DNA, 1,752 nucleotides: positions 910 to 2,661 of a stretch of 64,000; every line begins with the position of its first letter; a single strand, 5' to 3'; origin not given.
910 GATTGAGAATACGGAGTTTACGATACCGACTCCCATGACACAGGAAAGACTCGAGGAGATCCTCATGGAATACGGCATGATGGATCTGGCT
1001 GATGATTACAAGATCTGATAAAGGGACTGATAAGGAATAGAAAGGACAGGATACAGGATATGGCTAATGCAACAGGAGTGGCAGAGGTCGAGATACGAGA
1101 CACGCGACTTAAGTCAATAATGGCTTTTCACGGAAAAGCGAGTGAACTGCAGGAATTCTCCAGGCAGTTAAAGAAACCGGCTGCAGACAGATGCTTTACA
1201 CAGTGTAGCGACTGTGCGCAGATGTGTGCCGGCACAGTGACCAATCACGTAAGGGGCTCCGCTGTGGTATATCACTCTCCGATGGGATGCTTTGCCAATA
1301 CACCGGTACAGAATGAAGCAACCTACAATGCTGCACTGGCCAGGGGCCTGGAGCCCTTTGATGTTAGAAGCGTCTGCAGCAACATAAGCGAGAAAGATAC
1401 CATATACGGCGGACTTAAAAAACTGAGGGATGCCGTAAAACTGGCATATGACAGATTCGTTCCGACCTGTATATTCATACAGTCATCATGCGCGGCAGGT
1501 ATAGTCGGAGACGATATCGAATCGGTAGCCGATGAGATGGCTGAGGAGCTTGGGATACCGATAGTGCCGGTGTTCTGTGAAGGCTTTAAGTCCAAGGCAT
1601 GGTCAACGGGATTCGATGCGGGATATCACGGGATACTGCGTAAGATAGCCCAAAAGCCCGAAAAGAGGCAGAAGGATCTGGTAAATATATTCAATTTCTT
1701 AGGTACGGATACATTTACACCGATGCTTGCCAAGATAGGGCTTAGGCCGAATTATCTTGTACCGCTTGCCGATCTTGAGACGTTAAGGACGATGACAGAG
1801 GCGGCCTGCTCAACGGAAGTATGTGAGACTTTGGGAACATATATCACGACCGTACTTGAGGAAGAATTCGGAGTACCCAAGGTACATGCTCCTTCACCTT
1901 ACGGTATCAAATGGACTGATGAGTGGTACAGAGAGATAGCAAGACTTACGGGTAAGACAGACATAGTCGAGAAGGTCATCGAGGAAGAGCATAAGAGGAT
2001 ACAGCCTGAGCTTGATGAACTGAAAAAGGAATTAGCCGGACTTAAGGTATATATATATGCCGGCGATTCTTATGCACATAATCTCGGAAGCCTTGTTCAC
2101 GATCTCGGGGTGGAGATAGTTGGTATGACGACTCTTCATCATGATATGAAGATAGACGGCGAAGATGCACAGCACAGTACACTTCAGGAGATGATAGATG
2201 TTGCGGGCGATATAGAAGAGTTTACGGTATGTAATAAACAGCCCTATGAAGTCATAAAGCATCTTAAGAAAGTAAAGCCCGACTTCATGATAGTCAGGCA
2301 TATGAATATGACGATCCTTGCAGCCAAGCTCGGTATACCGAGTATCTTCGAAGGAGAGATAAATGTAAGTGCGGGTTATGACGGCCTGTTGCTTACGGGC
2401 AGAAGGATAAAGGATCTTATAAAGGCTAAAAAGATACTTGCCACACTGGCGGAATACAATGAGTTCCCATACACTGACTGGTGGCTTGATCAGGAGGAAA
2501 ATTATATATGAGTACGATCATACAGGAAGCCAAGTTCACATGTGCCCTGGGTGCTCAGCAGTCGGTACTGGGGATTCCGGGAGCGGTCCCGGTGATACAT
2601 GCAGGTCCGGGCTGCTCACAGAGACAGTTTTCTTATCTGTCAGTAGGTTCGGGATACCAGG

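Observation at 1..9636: Nitrogenase-like HDK enzyme wired into a cyst(e)ine import / desulfidase / CymR-type sulfur module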

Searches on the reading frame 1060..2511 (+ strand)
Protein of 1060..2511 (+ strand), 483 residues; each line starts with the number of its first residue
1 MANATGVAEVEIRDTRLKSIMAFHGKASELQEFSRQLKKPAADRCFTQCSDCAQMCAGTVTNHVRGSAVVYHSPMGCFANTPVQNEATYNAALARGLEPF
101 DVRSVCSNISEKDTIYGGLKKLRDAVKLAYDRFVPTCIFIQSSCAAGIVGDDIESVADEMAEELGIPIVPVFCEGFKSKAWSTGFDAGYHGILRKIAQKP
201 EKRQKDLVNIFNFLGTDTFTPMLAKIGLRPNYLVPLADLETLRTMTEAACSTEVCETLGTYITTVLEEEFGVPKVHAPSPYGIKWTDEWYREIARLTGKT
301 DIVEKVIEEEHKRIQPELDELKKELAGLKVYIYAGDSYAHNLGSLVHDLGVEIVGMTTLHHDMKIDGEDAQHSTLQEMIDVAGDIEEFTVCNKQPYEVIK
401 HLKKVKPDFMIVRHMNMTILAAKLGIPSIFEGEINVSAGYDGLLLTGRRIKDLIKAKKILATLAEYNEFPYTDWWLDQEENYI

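Call 3: search_protein_families(library=pfam, proteins=[window:1060-2511:+], max_evalue=0.01)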
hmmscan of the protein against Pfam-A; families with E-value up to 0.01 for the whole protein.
window:1060-2511:+ (483 aa): 1 family
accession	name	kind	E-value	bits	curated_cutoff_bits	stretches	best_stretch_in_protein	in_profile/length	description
PF00148.24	Oxidored_nitro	-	3.7e-76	257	28.6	1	52-453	1-397/399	Nitrogenase component 1 type Oxidoreductase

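Call 4: search_protein_families(library=ncbifam, proteins=[window:1060-2511:+], max_evalue=0.001)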
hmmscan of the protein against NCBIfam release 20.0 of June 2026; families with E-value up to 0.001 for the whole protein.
window:1060-2511:+ (483 aa): 17 families
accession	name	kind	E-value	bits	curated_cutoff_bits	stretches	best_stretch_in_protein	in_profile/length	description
TIGR01862.1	N2-ase-Ialpha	subfamily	2.7e-48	164.7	486.05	1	52-450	36-433/444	nitrogenase component I subunit alpha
TIGR01283.1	nifE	equivalog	1.1e-45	156.1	505.1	1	10-454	3-445/459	nitrogenase iron-molybdenum cofactor biosynthesis protein NifE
TIGR01282.1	nifD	equivalog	7.3e-41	140.3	653.55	1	52-427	50-424/466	nitrogenase molybdenum-iron protein alpha chain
TIGR01284.1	alt_nitrog_alph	subfamily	4e-36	124.4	512.8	1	51-444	45-434/457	nitrogenase subunit alpha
NF011047.0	PRK14477.1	equivalog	7.9e-30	103.4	1229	1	51-455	35-438/917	bifunctional nitrogenase iron-molybdenum cofactor biosynthesis protein NifEN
TIGR01860.1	VNFD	equivalog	1.1e-24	87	823.1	1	52-429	51-419/461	nitrogenase vanadium-iron protein, alpha chain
TIGR01278.1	DPOR_BchB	equivalog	1e-19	70.8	490.35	1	55-427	14-380/512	ferredoxin:protochlorophyllide reductase (ATP-dependent) subunit B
TIGR02932.1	vnfK_nitrog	equivalog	1.5e-19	70.2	873.95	2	238-427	221-404/457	V-containing nitrogenase subunit beta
TIGR01861.1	ANFD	equivalog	1.9e-17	63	873.8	1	65-365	63-368/513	nitrogenase iron-iron protein, alpha chain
NF002768.0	PRK02842.1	equivalog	3.2e-16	59.2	324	1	126-413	88-363/423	ferredoxin:protochlorophyllide reductase (ATP-dependent) subunit N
TIGR01279.1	DPOR_bchN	equivalog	9.4e-16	57.7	419.95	1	121-416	71-353/407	ferredoxin:protochlorophyllide reductase (ATP-dependent) subunit N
TIGR02931.1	anfK_nitrog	equivalog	2.7e-15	56.1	853.85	2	239-407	225-389/461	Fe-only nitrogenase subunit beta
TIGR01286.1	nifK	equivalog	3e-14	52.4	427.3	1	89-219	98-232/516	nitrogenase molybdenum-iron protein subunit beta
NF002789.0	PRK02910.1-3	equivalog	2.2e-13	49.9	509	1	58-307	17-263/535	ferredoxin:protochlorophyllide reductase (ATP-dependent) subunit B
TIGR03282.1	methan_mark_13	equivalog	2.2e-10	40.1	268.4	1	68-164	21-105/352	Ni-sirohydrochlorin a,c-diamide reductive cyclase catalytic subunit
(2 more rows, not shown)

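Call 18: search_solved_structures(query=window:1060-2511:+, max_evalue=0.001)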
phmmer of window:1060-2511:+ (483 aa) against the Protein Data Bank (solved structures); distinct sequences matched with E-value up to 0.001: 63 (the best 60 are shown).
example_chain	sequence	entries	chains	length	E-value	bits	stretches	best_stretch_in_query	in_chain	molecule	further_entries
9d9u_A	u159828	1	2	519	4.5e-126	424.3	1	9-478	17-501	Nitrogenase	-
9fmg_A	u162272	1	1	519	4.6e-126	424.3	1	9-478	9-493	Nitrogenase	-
4wn9_A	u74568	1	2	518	9.4e-34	119.9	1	52-400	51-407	Nitrogenase molybdenum-iron protein alpha chain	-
5vpw_A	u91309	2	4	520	9.5e-34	119.9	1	52-400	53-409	Nitrogenase molybdenum-iron protein alpha chain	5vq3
9p1x_A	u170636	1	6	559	9.6e-34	119.9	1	57-362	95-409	Nitrogenase protein alpha chain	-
1mio_A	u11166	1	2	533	1e-33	119.8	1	52-400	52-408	NITROGENASE MOLYBDENUM IRON PROTEIN (ALPHA CHAIN)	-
4wes_A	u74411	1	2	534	1e-33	119.8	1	52-400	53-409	Nitrogenase molybdenum-iron protein alpha chain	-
9hbc_A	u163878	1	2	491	4.6e-26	94.6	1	56-447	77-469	MoFe nitrogenase subunit D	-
9spz_A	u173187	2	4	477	6.1e-26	94.2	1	58-445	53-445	Nitrogenase protein alpha chain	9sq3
9nsv_A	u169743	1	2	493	1.2e-23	86.6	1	56-433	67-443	Nitrogenase MoFe-protein alpha chain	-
9hb9_A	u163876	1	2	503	1.3e-23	86.5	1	56-433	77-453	MoFe nitrogenase subunit D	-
9hbn_A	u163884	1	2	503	2.3e-23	85.7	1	56-432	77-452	MoFe nitrogenase subunit D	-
10zk_A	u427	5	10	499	4.2e-23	84.8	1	56-358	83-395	Nitrogenase protein alpha chain | Nitrogenase MoFe protein alpha subunit NifD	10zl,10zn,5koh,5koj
9ian_A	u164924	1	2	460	1e-22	83.6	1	67-449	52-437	Nitrogenase iron-molybdenum cofactor biosynthesis protein NifE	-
9onj_A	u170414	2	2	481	1.1e-22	83.4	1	67-449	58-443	Nitrogenase iron-molybdenum cofactor biosynthesis protein NifE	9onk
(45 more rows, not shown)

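Call 21: search_solved_structures(query=window:1060-2511:+, max_evalue=1e-100, show_alignments=1)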
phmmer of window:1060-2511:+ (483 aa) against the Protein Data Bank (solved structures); distinct sequences matched with E-value up to 1e-100: 2.
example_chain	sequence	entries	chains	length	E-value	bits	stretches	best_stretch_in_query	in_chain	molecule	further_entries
9d9u_A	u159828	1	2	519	4.5e-126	424.3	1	9-478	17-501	Nitrogenase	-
9fmg_A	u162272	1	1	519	4.6e-126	424.3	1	9-478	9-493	Nitrogenase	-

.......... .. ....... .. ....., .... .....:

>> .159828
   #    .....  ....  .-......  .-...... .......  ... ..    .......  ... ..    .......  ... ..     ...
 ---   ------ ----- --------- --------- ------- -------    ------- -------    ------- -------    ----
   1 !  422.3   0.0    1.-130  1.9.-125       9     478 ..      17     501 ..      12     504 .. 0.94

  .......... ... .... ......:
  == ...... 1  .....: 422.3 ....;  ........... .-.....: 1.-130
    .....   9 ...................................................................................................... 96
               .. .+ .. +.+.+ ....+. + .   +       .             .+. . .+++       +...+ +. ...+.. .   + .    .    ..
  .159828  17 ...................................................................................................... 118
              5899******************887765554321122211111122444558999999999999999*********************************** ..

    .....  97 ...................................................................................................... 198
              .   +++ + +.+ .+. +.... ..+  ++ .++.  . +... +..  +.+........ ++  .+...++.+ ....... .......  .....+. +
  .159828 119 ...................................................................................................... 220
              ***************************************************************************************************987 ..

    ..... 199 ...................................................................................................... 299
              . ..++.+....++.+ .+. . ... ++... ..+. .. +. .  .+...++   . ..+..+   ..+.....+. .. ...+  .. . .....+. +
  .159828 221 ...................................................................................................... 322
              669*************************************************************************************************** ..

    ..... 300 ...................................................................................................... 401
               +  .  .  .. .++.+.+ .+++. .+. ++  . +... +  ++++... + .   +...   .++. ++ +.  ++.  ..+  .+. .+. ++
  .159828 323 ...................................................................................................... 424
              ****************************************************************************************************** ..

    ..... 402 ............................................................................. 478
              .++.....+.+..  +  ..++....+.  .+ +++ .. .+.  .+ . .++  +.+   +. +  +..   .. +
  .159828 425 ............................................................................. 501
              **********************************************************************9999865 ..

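Call 37: find_homologous_proteins(query=window:1060-2511:+, max_evalue=1e-10)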
Query window:1060-2511:+ (483 aa): 384 proteins with E <= 1e-10 among 8000 candidates; the best 120 are listed. Only proteins of 265 to 846 residues were searched: fused or split forms outside these lengths cannot appear, so this answer is no evidence that the protein stands alone or is whole; lengths 'longer' or 'shorter' looks for them.
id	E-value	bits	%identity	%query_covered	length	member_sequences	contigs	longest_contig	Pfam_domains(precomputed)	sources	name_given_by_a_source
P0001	0.0e+0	1099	99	100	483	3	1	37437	PF00148.25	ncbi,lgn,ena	-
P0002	6.8e-292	986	87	100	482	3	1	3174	PF00148.25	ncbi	-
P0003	9.2e-291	982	87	100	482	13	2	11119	PF00148.25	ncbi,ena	-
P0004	7.4e-288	973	86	100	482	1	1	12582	PF00148.25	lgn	-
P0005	2.1e-284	961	85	100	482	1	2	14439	PF00148.25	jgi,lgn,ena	-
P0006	5.4e-284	960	85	100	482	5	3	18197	PF00148.25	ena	-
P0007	1.4e-281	952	83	100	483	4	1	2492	PF00148.25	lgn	-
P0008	7.9e-258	874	76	100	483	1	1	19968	PF00148.25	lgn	-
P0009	4.8e-250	848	74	100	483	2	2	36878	PF00148.25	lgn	-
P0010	2.0e-249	846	76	100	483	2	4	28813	PF00148.25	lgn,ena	-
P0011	9.2e-248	840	73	99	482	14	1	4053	PF00148.25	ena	-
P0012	5.7e-247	838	73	100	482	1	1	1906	PF00148.25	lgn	-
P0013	3.7e-246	835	72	99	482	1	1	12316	PF00148.25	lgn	-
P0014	5.2e-246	835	73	100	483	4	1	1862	PF00148.25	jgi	jgi:nitrogenase molybdenum-iron protein alpha chain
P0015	2.1e-245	833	73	98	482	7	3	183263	PF00148.25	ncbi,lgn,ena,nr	nr:nitrogenase component 1 [uncultured Butyrivibrio sp.]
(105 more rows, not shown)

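Call 40: find_related_loci(query=A1, collection=genome_contigs, flank=10000)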
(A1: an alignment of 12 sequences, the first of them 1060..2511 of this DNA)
Query A1 (483 aa) in genome_contigs; peptide patterns used: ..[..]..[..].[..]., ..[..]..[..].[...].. (x = any residue, [..] = any of these).
599 stretches matched a pattern (row limit reached: there are more); 566 encode a relative of the query (tblastn E <= 1e-3); the best 80 are kept; 80 distinct loci.
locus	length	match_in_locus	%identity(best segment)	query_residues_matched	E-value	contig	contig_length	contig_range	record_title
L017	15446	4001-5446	89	1-483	0e+0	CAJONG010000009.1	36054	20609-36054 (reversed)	uncultured Lachnospiraceae bacterium isolate Reindeer_2_mag_80 genome assembly, contig: scaffold_588, whole genome shotg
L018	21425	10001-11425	74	9-483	0e+0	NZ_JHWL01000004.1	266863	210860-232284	Butyrivibrio proteoclasticus P6B7 T541DRAFT_scaffold00004.4_C, whole genome shotgun sequence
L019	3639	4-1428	74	9-483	0e+0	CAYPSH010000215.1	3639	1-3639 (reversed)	MAG TPA_asm: uncultured Acetatifactor sp. isolate SRP222552_co1_351 genome assembly, contig: NODE_37549_length_3639_cov_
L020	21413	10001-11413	63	9-479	0e+0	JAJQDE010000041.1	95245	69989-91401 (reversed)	MAG: Lachnospiraceae bacterium isolate C.B3_9 NODE_51_length_95245_cov_21.292888, whole genome shotgun sequence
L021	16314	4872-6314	62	1-482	0e+0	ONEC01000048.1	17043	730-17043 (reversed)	uncultured Clostridiales bacterium isolate RUG222 genome assembly, contig: scaffold_2549, whole genome shotgun sequence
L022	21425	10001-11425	62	8-482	0e+0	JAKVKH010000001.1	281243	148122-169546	MAG: Butyrivibrio sp. isolate UW_MP_LCO3_1 Ga0455793_000010, whole genome shotgun sequence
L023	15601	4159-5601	60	1-482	0e+0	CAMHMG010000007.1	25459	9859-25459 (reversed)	MAG: uncultured Clostridia bacterium isolate SRR11784281_bin.48_metaWRAP_v1.3_MAG genome assembly, contig: ERZ12203356.2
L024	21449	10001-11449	63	1-482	0e+0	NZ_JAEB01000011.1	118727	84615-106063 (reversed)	Eubacterium xylanophilum ATCC 35991 L877DRAFT_scaffold00007.7_C, whole genome shotgun sequence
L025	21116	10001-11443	60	1-482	0e+0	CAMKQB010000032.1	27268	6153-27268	MAG: uncultured Lachnospiraceae bacterium isolate SRR12081300_bin.117_metaWRAP_v1.3_MAG genome assembly, contig: ERZ1228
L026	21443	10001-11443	57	1-480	0e+0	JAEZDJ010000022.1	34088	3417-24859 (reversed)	MAG: Actinomycetes bacterium isolate OH_CBrB_283 k127_633079, whole genome shotgun sequence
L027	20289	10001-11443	58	1-482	0e+0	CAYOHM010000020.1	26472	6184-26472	MAG TPA_asm: uncultured Alistipes sp. isolate SRP222552_co1_408 genome assembly, contig: NODE_783_length_26472_cov_46.51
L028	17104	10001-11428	57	5-479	0e+0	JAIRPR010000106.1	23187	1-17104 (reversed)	MAG: Coriobacteriaceae bacterium isolate Cf509_bin50 k119_1743967, whole genome shotgun sequence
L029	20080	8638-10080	56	1-479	0e+0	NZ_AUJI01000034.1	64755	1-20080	Butyrivibrio sp. AC2005 G602DRAFT_scaffold00024.24_C, whole genome shotgun sequence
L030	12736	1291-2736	54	1-482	0e+0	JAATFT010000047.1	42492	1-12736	MAG: Clostridiales bacterium isolate bin_249 k141_10592450, whole genome shotgun sequence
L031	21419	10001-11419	55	8-479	0e+0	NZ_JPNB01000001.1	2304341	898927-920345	Kineothrix alysoides strain KNHs209 CC90DRAFT_scf7180000000010_quiver.1_C, whole genome shotgun sequence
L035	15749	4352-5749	55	12-478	0e+0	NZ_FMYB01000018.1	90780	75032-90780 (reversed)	Butyrivibrio sp. INlla16, whole genome shotgun sequence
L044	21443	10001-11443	51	1-482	4e-176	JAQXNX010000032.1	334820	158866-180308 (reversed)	MAG: Spirochaetales bacterium isolate SUG1364 k141_3440515, whole genome shotgun sequence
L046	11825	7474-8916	51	1-482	3e-176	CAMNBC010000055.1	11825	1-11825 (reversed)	MAG: uncultured Treponema sp. isolate SRR1267595_bin.51_metaWRAP_v1.3_MAG genome assembly, contig: NODE.10078_length_118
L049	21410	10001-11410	53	9-479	1e-173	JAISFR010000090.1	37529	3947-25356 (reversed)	MAG: Candidatus Adiutrix sp. isolate Gx485_bin45 k119_1681154, whole genome shotgun sequence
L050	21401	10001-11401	53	11-479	3e-173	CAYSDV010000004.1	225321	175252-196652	MAG TPA_asm: uncultured Treponema sp. isolate binchicken_co370_268 genome assembly, contig: NODE_52_length_225321_cov_12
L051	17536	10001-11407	51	9-479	1e-172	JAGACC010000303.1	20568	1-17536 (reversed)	MAG: Treponema sp. isolate RGIG8307 Water_buffalos_Rumen.Co__c6631720, whole genome shotgun sequence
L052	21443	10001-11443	50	1-482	1e-171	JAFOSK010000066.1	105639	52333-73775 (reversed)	MAG: Treponema sp. isolate RGIG756 Dairy_cattle_Omasum-5__c584880, whole genome shotgun sequence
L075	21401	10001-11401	49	8-475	8e-163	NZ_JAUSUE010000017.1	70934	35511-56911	Pectinatus haikarae strain DSM 16980 Ga0480538_17, whole genome shotgun sequence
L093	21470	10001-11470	43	8-483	7e-139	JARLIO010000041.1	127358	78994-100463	MAG: Azospirillaceae bacterium isolate MAG_BA399 MetaBAT2_Bin_399_Anoxic_k141_885348, whole genome shotgun sequence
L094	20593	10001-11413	43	9-479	1e-138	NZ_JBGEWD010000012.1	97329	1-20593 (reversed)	Clostridium moutaii strain MT-5 Scaffold12, whole genome shotgun sequence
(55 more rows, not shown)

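Call 45: search_solved_structures(query=L093:10001-11470:+, max_evalue=1e-60)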
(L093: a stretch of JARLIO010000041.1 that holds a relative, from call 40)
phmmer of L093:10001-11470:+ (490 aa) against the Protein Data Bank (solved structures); distinct sequences matched with E-value up to 1e-60: 2.
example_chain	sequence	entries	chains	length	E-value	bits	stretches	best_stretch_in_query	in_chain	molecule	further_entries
9d9u_A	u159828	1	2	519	3.2e-290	966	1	2-489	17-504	Nitrogenase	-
9fmg_A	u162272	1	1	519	3.2e-290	966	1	2-489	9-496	Nitrogenase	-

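Call 49: find_homologous_proteins(query=L094:10001-11413:+, max_evalue=1e-30)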
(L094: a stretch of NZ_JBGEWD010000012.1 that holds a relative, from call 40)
Query L094:10001-11413:+ (471 aa): 2040 proteins with E <= 1e-30 among 8000 candidates; the best 120 are listed. Only proteins of 259 to 825 residues were searched: fused or split forms outside these lengths cannot appear, so this answer is no evidence that the protein stands alone or is whole; lengths 'longer' or 'shorter' looks for them.
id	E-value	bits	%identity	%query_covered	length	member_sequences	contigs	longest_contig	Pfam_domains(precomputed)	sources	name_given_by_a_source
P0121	0.0e+0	1060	97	100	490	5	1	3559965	PF00148.25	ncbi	ncbi:nitrogenase component 1 [Clostridium sp. JNZ X4-2]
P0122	2.5e-288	974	87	100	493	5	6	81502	PF00148.25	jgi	jgi:nitrogenase molybdenum-iron protein alpha chain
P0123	2.3e-282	955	86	100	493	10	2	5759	PF00148.25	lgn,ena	-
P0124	4.0e-280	947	84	100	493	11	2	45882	PF00148.25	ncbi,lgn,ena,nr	ncbi:MAG: nitrogenase [Clostridiales bacterium]|nr:nitrogenase [Clostridiales bacterium]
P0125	3.1e-276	935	83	100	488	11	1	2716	PF00148.25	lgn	-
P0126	1.6e-265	899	79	100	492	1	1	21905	PF00148.25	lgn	-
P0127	1.3e-263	893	80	100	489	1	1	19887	PF00148.25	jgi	jgi:nitrogenase molybdenum-iron protein alpha chain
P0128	2.7e-262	889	79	100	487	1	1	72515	PF00148.25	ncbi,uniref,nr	ncbi:nitrogenase component 1 [Clostridium sp. DJ247]|uniref:nitrogenase component 1 n=1 Tax=Clostrid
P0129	9.3e-262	887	79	100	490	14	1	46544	PF00148.25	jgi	-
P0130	3.4e-261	885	79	100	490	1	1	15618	PF00148.25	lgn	-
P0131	2.8e-259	879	77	100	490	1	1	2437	PF00148.25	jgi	jgi:nitrogenase molybdenum-iron protein alpha chain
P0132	1.0e-258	877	77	100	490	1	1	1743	PF00148.25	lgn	-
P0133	1.6e-258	876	78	100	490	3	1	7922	PF00148.25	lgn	-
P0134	5.2e-258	875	77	100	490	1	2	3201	PF00148.25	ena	-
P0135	7.7e-256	867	78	100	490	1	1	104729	PF00148.25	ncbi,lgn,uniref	ncbi:nitrogenase component 1 [Clostridium sp. WILCCON 0269]|uniref:Nitrogenase component 1 n=1 Tax=C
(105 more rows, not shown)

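Call 68: find_homologous_proteins(query=L075:10001-11401:+, max_evalue=1e-30)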
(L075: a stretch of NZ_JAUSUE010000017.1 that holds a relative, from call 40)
Query L075:10001-11401:+ (467 aa): 1002 proteins with E <= 1e-30 among 8000 candidates; the best 120 are listed. Only proteins of 256 to 818 residues were searched: fused or split forms outside these lengths cannot appear, so this answer is no evidence that the protein stands alone or is whole; lengths 'longer' or 'shorter' looks for them.
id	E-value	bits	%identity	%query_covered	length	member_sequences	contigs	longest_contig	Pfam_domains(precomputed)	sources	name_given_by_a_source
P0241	0.0e+0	1060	100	100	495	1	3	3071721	PF00148.25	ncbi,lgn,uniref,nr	ncbi:nitrogenase component 1 [Pectinatus haikarae]|uniref:Nitrogenase molybdenum-iron protein alpha 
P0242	1.8e-285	965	89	100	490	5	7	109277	PF00148.25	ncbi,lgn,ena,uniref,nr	ncbi:nitrogenase component 1 [Pectinatus cerevisiiphilus]|uniref:Nitrogenase molybdenum-iron protein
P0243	6.9e-276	933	86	100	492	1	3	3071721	PF00148.25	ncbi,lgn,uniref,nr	ncbi:nitrogenase component 1 [Pectinatus haikarae]|uniref:Nitrogenase molybdenum-iron protein alpha 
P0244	1.6e-271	919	84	100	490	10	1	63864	PF00148.25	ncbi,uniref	ncbi:nitrogenase component 1 [Pectinatus frisingensis]|uniref:nitrogenase component 1 n=1 Tax=Pectin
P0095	1.6e-231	787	72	100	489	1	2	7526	PF00148.25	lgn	-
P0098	3.9e-230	782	71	100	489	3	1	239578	PF00148.25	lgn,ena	-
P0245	8.7e-230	781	71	100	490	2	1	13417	PF00148.25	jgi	jgi:nitrogenase molybdenum-iron protein alpha chain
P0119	1.2e-228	777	71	100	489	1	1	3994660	PF00148.25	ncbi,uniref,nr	ncbi:nitrogenase component 1 [Anaerosinus massiliensis]|uniref:nitrogenase component 1 n=1 Tax=Massi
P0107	3.5e-228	776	70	100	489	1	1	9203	PF00148.25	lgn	-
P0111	2.8e-225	766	69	100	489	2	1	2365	PF00148.25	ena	-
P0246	8.6e-224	761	70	100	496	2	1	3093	PF00148.25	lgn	-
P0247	9.5e-219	745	67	100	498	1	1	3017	PF00148.25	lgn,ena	-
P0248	3.7e-215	733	67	100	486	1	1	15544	PF00148.25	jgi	jgi:nitrogenase molybdenum-iron protein alpha chain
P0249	2.2e-212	724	66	100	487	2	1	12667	PF00148.25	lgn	-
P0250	7.4e-210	716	65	100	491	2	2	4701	PF00148.25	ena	-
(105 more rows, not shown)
